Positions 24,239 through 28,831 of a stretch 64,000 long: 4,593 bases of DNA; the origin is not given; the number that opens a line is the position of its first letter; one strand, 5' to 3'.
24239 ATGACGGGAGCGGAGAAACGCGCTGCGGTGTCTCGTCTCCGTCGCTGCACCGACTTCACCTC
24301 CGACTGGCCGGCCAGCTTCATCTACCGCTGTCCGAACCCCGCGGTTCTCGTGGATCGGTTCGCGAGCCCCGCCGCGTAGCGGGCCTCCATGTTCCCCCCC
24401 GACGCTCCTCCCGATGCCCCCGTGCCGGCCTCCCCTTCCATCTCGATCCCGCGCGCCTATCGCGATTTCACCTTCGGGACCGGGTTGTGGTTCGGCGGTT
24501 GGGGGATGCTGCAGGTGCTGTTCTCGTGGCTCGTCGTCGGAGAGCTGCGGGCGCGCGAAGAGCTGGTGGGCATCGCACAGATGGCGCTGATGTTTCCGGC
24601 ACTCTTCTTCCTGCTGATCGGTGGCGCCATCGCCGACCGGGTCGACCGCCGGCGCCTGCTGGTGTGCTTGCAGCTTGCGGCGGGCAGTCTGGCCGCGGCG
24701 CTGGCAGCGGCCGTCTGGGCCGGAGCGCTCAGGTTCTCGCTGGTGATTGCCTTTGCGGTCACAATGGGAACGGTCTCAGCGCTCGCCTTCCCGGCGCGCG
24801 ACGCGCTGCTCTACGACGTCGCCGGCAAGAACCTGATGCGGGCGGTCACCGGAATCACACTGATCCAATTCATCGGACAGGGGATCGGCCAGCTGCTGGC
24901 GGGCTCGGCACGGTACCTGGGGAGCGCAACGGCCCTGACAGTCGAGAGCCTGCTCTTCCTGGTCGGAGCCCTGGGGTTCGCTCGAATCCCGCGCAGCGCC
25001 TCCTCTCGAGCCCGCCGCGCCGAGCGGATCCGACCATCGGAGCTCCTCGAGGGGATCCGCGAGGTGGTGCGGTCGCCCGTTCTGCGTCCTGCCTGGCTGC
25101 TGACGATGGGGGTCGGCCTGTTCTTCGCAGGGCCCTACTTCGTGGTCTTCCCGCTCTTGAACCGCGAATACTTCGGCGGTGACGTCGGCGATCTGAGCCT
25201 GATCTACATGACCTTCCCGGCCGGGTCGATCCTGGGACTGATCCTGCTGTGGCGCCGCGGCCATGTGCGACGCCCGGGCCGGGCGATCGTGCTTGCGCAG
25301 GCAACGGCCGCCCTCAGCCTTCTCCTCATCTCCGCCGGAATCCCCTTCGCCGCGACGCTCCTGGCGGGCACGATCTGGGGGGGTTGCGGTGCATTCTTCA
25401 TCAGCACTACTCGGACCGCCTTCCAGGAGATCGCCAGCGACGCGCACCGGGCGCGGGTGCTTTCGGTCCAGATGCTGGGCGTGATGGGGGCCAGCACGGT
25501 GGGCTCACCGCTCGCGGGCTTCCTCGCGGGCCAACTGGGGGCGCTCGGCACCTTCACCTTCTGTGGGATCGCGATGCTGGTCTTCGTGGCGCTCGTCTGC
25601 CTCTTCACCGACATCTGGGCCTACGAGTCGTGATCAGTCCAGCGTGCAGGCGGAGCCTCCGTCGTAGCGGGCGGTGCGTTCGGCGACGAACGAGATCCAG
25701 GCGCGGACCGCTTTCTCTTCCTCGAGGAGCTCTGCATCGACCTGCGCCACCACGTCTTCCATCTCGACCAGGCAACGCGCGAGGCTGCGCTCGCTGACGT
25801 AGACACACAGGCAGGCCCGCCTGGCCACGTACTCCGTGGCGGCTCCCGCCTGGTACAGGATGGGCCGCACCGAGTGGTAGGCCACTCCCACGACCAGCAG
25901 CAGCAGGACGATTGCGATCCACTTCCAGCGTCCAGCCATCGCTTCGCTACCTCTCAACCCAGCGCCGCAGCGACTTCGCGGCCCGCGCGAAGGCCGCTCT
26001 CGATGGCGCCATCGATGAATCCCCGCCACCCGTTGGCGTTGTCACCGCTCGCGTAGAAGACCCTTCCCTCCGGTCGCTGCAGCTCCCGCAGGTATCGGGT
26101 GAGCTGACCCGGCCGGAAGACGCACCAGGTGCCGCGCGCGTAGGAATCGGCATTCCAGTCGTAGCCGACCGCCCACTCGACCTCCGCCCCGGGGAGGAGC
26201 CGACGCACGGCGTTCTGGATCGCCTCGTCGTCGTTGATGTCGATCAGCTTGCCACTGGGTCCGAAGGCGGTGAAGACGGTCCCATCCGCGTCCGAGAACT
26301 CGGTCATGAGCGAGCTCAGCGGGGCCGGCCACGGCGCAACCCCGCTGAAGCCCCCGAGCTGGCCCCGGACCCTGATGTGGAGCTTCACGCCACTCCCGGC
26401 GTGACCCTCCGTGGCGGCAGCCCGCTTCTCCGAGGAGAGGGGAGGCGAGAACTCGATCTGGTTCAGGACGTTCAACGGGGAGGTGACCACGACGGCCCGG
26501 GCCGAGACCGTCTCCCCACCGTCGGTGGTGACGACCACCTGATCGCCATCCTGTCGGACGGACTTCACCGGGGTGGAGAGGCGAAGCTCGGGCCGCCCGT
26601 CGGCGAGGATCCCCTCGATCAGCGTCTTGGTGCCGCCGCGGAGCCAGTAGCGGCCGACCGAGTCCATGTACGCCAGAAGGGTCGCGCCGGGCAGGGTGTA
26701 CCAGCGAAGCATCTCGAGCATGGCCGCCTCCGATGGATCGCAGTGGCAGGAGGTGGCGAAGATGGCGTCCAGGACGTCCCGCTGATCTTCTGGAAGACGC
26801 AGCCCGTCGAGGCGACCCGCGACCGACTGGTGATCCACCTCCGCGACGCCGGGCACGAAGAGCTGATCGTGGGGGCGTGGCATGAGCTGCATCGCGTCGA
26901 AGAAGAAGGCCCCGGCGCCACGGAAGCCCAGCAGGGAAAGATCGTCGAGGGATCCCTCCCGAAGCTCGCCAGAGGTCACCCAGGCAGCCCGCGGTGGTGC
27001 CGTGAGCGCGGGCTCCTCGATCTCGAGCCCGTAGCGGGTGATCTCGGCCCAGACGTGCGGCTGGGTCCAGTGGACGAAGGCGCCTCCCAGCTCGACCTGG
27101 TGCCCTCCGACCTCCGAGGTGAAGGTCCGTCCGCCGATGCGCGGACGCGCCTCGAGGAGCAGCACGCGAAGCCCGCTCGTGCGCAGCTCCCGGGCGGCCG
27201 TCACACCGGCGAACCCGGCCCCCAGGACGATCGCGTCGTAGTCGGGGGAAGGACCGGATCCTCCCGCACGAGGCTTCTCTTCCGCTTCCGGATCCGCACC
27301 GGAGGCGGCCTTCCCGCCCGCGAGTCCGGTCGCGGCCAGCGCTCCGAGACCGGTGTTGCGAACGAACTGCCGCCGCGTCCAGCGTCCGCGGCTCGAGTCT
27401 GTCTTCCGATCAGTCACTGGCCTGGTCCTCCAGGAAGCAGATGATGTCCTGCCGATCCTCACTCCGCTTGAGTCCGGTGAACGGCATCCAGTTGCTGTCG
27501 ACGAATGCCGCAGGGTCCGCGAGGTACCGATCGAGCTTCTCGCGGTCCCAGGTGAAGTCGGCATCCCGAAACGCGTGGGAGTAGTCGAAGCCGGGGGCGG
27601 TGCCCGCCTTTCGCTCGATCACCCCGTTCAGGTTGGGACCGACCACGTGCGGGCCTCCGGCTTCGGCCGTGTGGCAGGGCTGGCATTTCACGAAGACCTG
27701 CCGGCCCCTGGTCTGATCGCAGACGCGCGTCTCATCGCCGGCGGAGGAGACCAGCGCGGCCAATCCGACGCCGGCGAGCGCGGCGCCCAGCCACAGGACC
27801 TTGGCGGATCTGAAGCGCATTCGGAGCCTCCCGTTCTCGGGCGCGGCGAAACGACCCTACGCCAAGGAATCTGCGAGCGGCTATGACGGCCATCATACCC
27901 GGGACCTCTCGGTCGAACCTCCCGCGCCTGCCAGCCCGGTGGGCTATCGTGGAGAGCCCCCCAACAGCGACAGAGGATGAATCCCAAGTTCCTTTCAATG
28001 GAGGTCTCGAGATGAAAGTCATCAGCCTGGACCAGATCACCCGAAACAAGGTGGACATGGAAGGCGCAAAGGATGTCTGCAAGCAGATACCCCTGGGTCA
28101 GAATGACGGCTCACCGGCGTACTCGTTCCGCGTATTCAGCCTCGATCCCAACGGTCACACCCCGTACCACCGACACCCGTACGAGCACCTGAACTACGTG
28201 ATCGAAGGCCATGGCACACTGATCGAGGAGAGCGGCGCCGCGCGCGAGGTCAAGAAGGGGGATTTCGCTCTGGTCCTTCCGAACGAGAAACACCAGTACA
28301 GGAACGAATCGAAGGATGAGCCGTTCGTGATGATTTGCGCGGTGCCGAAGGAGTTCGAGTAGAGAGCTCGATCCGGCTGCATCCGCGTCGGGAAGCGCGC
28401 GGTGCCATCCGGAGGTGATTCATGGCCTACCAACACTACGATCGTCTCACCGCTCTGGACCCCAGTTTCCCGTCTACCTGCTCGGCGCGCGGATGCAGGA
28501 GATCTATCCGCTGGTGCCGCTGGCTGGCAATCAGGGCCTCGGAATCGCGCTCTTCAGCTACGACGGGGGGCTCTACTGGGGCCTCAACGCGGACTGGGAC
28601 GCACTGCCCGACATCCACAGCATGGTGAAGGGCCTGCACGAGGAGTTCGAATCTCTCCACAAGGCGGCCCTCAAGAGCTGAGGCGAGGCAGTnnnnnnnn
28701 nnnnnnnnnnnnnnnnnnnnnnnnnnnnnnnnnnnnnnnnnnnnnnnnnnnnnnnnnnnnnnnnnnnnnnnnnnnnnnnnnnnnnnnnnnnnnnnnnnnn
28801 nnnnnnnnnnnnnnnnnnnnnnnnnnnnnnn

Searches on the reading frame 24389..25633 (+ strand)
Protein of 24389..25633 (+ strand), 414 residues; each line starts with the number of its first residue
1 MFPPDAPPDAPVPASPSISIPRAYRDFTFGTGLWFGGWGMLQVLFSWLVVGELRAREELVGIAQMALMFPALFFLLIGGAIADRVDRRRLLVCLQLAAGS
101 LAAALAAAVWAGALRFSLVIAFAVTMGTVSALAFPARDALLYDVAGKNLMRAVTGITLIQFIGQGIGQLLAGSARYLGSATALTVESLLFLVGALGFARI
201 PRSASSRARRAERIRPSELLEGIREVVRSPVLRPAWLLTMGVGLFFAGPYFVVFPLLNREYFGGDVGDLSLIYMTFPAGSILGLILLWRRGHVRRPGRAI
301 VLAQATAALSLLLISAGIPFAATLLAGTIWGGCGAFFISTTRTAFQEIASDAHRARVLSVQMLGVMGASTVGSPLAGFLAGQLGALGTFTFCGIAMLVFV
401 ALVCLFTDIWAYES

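Call 26: search_protein_families(library=pfam, proteins=[window:24389-25633:+], max_evalue=0.001)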
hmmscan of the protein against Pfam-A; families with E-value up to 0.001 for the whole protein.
window:24389-25633:+ (414 aa): 2 families
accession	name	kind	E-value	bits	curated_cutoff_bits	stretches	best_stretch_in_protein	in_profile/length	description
PF07690.21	MFS_1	-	3.6e-26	92.4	33.4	2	29-331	3-305/347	Major Facilitator Superfamily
PF05977.19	MFS_3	-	2.6e-23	82.7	27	1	37-405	25-392/524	Transmembrane secretion effector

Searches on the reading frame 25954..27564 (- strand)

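Call 26: search_protein_families(library=pfam, proteins=[window:25954-27564:-], max_evalue=0.001)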
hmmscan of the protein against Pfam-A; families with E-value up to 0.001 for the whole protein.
window:25954-27564:- (536 aa): 9 families
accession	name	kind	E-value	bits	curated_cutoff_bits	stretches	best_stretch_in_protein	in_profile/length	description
PF01593.30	Amino_oxidase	-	5.1e-59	201.1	19.8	1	118-531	1-442/443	Flavin containing amine oxidoreductase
PF13450.12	NAD_binding_8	-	2.3e-14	53.8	21.9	1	113-173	1-63/68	NAD(P)-binding Rossmann-like domain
PF01266.30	DAO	-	5.1e-11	43.1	27.9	1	110-147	1-39/353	FAD dependent oxidoreductase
PF07992.20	Pyr_redox_2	-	4.9e-07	29.9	26.1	1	109-153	1-46/291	Pyridine nucleotide-disulphide oxidoreductase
PF05834.18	Lycopene_cycl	-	6.6e-07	29.2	23.4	0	328-366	104-143/380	Lycopene cyclase protein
PF12831.13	FAD_oxidored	-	3.2e-06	27.1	27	1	110-152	1-42/416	FAD dependent oxidoreductase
PF00890.30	FAD_binding_2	-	3.2e-06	27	20.4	1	110-151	1-42/414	FAD binding domain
PF03486.20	HI0933_like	-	3.6e-06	27.1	50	1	110-153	2-45/244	HI0933-like protein Rossmann domain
PF01946.23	Thi4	-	0.00018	21.3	26.2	1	109-148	18-58/235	Thi4 family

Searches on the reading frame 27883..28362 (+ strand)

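Call 26: search_protein_families(library=pfam, proteins=[window:27883-28362:+], max_evalue=0.001)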
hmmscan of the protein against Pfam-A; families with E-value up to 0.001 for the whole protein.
window:27883-28362:+ (159 aa): 2 families
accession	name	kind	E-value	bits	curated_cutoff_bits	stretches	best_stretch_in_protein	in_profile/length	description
PF07883.17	Cupin_2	-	7.4e-16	58.1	27.2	1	84-153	2-69/70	Cupin domain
PF02311.25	AraC_binding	-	4.4e-10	39.9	21.1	1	89-145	12-67/135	AraC-like ligand binding domain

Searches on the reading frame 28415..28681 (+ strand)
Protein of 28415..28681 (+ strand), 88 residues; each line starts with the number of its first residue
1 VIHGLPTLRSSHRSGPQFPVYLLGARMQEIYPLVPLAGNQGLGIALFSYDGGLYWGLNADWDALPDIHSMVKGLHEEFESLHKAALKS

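Call 26: search_protein_families(library=pfam, proteins=[window:28415-28681:+], max_evalue=0.001)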
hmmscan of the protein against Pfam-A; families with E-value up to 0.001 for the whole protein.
window:28415-28681:+ (88 aa): 1 family
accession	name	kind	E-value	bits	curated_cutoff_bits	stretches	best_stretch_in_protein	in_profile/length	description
PF06974.18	WS_DGAT_C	-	1.3e-15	58.2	20.7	1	14-81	77-144/145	WS/DGAT C-terminal domain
